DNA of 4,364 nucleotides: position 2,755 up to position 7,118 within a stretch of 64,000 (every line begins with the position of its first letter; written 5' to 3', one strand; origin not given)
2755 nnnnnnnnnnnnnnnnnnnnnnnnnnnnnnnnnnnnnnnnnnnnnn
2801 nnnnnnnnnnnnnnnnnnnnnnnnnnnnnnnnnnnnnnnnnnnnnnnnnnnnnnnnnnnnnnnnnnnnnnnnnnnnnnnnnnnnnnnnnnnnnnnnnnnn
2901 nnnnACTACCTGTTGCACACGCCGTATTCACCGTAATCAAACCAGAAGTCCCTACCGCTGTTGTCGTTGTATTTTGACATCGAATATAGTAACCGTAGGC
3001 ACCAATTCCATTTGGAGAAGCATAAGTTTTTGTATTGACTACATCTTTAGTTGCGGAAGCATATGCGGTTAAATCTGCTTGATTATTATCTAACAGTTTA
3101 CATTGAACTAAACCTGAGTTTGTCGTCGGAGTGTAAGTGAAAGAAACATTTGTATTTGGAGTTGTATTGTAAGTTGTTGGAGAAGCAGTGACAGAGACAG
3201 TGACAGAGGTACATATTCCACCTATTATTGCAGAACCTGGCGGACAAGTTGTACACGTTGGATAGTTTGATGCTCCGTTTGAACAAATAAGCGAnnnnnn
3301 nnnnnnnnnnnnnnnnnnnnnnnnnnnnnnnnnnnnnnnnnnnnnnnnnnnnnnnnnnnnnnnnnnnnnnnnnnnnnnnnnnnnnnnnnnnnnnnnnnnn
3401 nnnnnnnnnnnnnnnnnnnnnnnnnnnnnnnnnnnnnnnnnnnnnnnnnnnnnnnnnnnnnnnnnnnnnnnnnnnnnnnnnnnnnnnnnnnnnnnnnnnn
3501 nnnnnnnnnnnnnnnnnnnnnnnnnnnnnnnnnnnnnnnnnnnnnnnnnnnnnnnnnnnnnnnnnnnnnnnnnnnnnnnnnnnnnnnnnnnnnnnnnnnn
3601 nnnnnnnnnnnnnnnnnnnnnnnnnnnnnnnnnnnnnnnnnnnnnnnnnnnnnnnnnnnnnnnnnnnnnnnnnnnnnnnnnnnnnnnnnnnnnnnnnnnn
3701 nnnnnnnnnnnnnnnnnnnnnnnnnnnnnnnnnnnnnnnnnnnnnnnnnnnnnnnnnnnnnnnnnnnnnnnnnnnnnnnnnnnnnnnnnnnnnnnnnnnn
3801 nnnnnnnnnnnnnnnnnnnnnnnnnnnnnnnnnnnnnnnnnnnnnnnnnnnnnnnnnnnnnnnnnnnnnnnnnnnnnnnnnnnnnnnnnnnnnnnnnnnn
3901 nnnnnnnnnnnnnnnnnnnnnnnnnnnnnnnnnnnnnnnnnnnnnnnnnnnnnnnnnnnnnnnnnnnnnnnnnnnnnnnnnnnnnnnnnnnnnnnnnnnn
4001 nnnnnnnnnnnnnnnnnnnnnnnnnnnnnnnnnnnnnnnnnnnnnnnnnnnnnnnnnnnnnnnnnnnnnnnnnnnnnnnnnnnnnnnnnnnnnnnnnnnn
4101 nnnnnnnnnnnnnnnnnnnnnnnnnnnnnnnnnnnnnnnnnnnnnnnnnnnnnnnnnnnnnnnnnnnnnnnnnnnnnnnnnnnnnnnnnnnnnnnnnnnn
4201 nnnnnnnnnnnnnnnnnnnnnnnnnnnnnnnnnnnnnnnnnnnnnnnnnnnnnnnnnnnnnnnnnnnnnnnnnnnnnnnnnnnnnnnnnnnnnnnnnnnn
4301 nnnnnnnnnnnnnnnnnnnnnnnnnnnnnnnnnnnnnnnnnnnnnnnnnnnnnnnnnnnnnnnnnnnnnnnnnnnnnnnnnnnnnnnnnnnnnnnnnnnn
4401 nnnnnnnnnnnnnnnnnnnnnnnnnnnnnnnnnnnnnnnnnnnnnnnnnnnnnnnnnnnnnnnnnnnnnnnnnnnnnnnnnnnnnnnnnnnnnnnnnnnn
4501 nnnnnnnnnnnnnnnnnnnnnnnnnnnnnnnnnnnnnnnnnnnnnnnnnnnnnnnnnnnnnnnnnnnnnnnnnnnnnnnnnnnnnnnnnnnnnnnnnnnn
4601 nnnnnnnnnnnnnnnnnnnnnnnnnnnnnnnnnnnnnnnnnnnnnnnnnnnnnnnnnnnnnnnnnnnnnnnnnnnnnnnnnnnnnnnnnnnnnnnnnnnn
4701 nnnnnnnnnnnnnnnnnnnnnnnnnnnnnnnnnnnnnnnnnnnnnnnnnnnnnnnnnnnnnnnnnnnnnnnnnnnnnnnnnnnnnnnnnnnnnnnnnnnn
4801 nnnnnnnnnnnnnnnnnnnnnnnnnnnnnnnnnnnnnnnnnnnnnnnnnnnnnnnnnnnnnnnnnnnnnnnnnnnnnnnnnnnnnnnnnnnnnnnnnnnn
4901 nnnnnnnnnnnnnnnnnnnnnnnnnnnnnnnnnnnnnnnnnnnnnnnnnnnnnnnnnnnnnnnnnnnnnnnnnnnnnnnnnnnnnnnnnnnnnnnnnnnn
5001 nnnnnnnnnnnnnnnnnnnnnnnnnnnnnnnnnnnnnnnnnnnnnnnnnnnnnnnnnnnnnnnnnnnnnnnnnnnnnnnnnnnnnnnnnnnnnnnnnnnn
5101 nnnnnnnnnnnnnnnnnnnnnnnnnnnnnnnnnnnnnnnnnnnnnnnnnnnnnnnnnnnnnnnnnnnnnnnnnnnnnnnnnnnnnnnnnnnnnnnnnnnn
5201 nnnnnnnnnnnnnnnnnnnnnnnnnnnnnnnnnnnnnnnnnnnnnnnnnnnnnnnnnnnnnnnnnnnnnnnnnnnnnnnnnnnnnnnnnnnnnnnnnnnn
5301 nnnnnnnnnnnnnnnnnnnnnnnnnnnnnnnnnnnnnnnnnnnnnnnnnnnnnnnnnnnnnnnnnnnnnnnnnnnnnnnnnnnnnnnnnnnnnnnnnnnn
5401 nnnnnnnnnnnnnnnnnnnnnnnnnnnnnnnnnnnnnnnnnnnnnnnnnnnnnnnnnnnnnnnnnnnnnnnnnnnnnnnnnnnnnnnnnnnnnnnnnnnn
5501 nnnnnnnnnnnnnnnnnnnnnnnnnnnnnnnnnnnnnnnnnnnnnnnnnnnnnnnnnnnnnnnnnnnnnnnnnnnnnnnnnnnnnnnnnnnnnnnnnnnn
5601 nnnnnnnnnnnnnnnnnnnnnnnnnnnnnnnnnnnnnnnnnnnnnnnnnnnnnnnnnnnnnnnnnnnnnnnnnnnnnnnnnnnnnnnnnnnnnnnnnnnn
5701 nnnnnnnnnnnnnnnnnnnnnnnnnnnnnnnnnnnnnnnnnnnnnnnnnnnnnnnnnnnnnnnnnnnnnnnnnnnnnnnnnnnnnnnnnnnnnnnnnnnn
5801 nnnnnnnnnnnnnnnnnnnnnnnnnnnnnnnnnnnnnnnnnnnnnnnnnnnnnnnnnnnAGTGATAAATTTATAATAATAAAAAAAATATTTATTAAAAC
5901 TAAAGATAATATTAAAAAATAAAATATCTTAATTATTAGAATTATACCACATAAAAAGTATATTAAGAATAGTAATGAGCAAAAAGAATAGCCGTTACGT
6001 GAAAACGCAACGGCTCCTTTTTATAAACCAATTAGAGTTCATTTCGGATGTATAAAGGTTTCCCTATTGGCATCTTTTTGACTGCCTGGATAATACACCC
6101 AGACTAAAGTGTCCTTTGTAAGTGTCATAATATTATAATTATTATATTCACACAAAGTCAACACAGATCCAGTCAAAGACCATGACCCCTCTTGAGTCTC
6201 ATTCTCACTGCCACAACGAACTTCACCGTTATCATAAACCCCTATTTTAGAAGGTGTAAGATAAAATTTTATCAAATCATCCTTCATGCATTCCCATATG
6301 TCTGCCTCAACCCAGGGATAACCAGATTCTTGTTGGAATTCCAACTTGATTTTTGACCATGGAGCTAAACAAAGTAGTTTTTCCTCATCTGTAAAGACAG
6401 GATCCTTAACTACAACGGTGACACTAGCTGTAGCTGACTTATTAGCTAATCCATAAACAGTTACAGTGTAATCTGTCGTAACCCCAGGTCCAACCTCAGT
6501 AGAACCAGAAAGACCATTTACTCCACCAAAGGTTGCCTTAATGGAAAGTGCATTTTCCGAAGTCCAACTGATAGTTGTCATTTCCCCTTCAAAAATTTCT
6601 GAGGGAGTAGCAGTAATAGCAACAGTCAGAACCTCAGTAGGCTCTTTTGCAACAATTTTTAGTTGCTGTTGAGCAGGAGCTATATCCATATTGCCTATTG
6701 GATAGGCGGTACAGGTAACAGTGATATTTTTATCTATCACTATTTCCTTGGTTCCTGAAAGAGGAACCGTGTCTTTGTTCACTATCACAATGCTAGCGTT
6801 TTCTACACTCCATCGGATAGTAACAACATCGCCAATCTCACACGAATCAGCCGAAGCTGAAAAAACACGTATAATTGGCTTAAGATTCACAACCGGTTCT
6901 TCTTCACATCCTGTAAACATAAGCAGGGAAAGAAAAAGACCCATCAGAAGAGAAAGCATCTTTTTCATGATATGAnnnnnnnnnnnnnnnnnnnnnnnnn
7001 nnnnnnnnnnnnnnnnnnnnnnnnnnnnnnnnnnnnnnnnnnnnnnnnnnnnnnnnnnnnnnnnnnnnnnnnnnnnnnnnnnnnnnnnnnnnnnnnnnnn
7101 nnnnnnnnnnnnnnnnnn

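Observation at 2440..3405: Near-identical intragenic tandem duplication of about 330 bp (period about 633 bp) inside the 1507-aa surface protein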

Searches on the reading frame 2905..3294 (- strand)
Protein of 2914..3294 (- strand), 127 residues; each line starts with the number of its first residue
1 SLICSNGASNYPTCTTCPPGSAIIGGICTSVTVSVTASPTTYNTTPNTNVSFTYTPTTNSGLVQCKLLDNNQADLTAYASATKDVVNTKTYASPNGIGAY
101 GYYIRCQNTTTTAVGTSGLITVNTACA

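Call 24: search_protein_representatives(protein=window:2914-3294:-)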
Query: 127 residues. Proteins with E-value up to 0.001 (for the whole library): 79; up to 1e-10: 47; up to 1e-30: 10. The best 79 are listed.
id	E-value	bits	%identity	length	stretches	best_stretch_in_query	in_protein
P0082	3.2e-130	443.9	94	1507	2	1-127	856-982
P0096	2.7e-56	205.4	52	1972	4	3-126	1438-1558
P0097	1.7e-55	202.9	56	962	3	4-126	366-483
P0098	2.6e-43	163.5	63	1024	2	28-127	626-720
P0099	8.0e-41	155.5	46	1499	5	10-126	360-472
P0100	4.9e-40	152.9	48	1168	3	3-126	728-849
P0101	2.2e-37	144.4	61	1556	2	27-123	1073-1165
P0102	3.3e-36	140.6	55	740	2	31-126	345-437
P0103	5.2e-36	139.9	47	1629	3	2-127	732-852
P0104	5.1e-33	130.3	53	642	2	26-127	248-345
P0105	1.1e-30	122.8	52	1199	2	29-127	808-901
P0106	2.3e-30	121.7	61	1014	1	3-125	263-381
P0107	4.1e-30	120.9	54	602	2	31-126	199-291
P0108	3.9e-29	117.8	50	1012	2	31-126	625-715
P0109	1.1e-28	116.3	50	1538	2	27-123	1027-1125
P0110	1.2e-28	116.2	48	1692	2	9-122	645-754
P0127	3.1e-16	76.2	50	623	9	3-37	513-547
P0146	4.2e-09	53.1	36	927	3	3-122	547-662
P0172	7.7e-04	36.2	42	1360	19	4-29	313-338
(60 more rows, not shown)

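Call 35: find_encoding_contigs(protein=P0096, flank=3000, max_places=2)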
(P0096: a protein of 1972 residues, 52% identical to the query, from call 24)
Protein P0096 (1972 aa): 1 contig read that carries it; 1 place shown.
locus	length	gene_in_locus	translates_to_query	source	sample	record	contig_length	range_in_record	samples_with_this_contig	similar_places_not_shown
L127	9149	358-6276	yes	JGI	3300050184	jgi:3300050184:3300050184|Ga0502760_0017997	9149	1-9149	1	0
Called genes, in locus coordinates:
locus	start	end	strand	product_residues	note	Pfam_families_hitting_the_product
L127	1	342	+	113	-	?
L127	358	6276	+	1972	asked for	PF00205:TPP_enzyme_M (faint), PF05048:NosD (faint), PF18998:Flg_new_2 (weak)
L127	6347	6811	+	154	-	PF27226:AF_1845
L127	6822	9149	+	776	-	?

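Call 36: find_encoding_contigs(protein=P0097, flank=3000, max_places=2)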
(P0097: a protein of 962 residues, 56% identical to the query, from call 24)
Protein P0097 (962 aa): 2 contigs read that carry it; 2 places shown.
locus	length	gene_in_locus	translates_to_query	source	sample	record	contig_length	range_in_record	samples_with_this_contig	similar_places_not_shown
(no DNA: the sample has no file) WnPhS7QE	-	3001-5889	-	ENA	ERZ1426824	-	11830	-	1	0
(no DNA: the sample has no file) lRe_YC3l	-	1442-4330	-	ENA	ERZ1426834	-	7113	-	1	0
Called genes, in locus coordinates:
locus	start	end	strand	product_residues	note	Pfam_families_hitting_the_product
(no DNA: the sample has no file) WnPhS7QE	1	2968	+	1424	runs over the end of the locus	PF09479:Flg_new, PF18998:Flg_new_2 (weak)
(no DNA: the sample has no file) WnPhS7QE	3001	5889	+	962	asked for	PF08481:GBS_Bsp-like, PF18998:Flg_new_2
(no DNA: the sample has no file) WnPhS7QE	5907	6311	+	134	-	-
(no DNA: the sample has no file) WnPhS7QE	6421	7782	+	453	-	PF21760:SecD_1st, PF22599:SecDF_P1_head, PF02355:SecD_SecF_C, PF03176:MMPL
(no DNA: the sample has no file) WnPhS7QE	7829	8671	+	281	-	?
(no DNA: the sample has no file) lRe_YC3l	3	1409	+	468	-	?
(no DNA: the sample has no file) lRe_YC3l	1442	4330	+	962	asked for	PF08481:GBS_Bsp-like, PF18998:Flg_new_2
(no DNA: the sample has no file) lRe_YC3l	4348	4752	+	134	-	-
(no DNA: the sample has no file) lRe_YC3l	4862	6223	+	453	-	PF21760:SecD_1st, PF22599:SecDF_P1_head, PF02355:SecD_SecF_C, PF03176:MMPL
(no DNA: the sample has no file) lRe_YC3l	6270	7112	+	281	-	?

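Call 53: predict_structure(alignment_id=A1)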
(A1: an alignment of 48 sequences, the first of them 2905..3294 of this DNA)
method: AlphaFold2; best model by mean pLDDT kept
length: 130 residues; sequences in the alignment: 48
mean_pLDDT: 96.4   pTM: 0.85
mean pLDDT of the five models: 96.4, 96.4, 96.4, 95.9, 95.8
residues with pLDDT >= 90: 125; 70-90: 5; 50-70: 0; < 50: 0
segments of 3 or more residues with pLDDT < 50: none
pLDDT, mean of each block of 10 residues (from residue 1): 94 96 96 98 98 98 98 98 96 97 98 97 91
secondary structure, 60 per line:
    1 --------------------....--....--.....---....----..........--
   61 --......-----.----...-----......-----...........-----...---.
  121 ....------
elements in order: E21-24 E27-30 E33-37 E41-44 E49-58 E63-68 E79-81 E87-92 E98-108 E114-116 E120-124

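Call 55: fold_search(model_id=the predicted structure, library=pdb)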
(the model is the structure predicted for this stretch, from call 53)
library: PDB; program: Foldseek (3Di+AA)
matches with E <= 10: 1978; with E <= 0.001: 2
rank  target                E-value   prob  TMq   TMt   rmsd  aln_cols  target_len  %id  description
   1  7r80_A                5.3e-04  1.00  0.46  0.31   6.1       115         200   12  Crystal structure of C3 TCR complex with QW9-bound HLA-B*5301 (released 2022-06-29)
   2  6pv7_G                5.6e-04  1.00  0.44  0.52   5.3       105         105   16  Human alpha3beta4 nicotinic acetylcholine receptor in complex with nicotine (released 2019-09-11)
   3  7yvg_H                1.1e-03  1.00  0.49  0.56   5.0       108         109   14  Omicron BA.4/5 SARS-CoV-2 S in complex with TH132 Fab (released 2023-06-28)
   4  6vhi                  1.1e-03  1.00  0.48  0.56   4.4       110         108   12  Crystal structure of the human ILRUN Fw domain (released 2020-07-01)
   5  9ml6_L                1.3e-03  1.00  0.43  0.50   6.2       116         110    9  Structure of the SARS-CoV-2 Spike 6P in complex with the rabbit M8b-C9 Fab (released 2025-06-04)
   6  5xs7_L                1.5e-03  1.00  0.44  0.50   5.8       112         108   18  Structure of Coxsackievirus A6 (CVA6) virus A-particle in complex with the neutralizing antibody fragment 1D5 (released 2017-09-27)
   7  8iv4_L                1.6e-03  1.00  0.39  0.46   5.5       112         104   11  Cryo-EM structure of SARS-CoV-2 spike protein in complex with double nAbs 8H12 and 3E2 (local refinement) (released 2023-08-16)
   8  9mlk_M                1.9e-03  1.00  0.47  0.55   5.5       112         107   12  Post-fusion HERV-K Envelope Protein in complex with Kenv-4 Fab (released 2025-07-30)
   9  7wp6_L                2.0e-03  1.00  0.44  0.52   5.7       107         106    9  Cryo-EM structure of SARS-CoV-2 recombinant spike protein STFK in complex with three neutralizing antibodies (released 2023-03-01)
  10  7k8s_L                2.1e-03  1.00  0.46  0.53   4.6       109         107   17  Structure of the SARS-CoV-2 S 2P trimer in complex with the human neutralizing antibody Fab fragment, C002 (state 1) (released 2020-10-21)
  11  9n5i_L                2.1e-03  1.00  0.43  0.49   5.2       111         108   15  Endogenous Pfs230D13-14 in complex with Pfs48/45 bound to anti-Pfs48/45 Fabs RUPA-71 and RUPA-44 (released 2025-10-15)
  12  8ygs_L                2.2e-03  1.00  0.44  0.52   4.9       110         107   16  Cryo-EM structure of simian rotavirus SA11 VP4 in complex with nAb 7H13 (released 2025-02-12)
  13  8ucd_L                2.2e-03  1.00  0.44  0.51   5.1       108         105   15  Cryo-EM structure of human STEAP1 in complex with AMG 509 Fab (released 2023-11-22)
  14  7mem_J                2.2e-03  1.00  0.34  0.39   8.0       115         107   12  CryoEM structure of monoclonal Fab 045-09 2B05 binding the lateral patch of influenza virus H1 HA (released 2021-07-28)
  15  4kuc_E                2.4e-03  1.00  0.42  0.48   6.2       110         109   13  Crystal structure of ricin-A chain in complex with the antibody 6C2 (released 2013-07-17)
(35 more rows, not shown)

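Call 64: search_solved_structures(query=A1, max_evalue=1)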
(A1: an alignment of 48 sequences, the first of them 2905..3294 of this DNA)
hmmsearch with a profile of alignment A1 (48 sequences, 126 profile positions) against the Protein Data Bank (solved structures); distinct sequences matched with E-value up to 1: 0.

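Call 69: list_cluster_members(proteins=[P0096, P0097, P0098, P0099, P0100, P0101, P0103, P0106, P0146, P0110])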
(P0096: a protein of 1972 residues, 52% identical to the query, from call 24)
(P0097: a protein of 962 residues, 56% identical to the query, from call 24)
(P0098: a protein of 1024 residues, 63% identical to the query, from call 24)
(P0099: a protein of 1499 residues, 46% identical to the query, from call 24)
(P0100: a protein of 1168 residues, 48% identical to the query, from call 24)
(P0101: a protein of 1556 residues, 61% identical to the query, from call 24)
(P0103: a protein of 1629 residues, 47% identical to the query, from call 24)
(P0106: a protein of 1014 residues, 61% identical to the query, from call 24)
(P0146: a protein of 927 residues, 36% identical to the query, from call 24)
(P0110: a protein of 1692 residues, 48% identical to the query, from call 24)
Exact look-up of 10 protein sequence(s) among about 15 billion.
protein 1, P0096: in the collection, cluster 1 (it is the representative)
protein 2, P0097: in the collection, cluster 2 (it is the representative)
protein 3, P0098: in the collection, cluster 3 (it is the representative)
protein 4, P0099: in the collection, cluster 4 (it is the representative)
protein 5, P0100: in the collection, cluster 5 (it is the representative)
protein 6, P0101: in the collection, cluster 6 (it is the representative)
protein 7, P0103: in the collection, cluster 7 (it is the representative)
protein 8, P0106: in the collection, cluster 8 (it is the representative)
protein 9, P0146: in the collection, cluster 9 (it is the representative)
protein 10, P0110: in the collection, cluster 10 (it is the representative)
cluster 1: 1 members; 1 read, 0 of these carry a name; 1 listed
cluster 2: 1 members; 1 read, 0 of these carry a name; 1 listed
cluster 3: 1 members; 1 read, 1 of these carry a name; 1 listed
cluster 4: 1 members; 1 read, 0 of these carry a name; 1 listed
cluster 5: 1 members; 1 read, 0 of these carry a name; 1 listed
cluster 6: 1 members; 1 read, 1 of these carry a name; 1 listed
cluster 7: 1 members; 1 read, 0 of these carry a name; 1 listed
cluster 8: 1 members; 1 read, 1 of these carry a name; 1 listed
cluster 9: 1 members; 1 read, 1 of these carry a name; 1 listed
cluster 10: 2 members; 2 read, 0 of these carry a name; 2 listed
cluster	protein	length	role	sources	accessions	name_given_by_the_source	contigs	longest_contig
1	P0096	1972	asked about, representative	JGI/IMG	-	-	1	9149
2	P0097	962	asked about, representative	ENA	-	-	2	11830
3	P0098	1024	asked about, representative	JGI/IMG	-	hypothetical protein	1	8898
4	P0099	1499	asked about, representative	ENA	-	-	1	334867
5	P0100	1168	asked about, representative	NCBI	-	-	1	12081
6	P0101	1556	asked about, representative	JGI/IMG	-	hypothetical protein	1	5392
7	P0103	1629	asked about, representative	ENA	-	-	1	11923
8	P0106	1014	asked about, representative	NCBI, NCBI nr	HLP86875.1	MAG TPA: LamG-like jellyroll fold domain-containing protein, partial [Candidatus ... | LamG-like jellyroll fold domain-containing protein [Candidatus Paceibacterota bacterium]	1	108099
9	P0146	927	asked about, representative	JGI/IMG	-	hypothetical protein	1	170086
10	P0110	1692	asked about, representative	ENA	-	-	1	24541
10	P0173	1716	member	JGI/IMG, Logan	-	-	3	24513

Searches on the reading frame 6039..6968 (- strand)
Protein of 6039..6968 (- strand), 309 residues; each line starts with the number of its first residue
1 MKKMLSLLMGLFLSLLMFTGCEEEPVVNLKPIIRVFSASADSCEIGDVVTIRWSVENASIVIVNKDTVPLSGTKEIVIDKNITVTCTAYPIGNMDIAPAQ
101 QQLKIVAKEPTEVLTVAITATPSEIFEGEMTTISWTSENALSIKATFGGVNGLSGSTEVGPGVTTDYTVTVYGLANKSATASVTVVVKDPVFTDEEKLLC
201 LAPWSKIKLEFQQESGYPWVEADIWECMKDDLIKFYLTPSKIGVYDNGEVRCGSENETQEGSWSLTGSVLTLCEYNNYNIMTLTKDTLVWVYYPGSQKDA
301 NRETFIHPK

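Call 8: search_protein_families(library=pfam, proteins=[window:6039-6968:-], max_evalue=0.001)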
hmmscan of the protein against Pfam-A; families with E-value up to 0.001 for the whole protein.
window:6039-6968:- (309 aa): 1 family
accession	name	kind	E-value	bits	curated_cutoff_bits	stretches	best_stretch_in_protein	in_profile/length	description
PF13648.12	Lipocalin_4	-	5.4e-05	24.4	22.4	0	226-290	21-89/89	Lipocalin-like domain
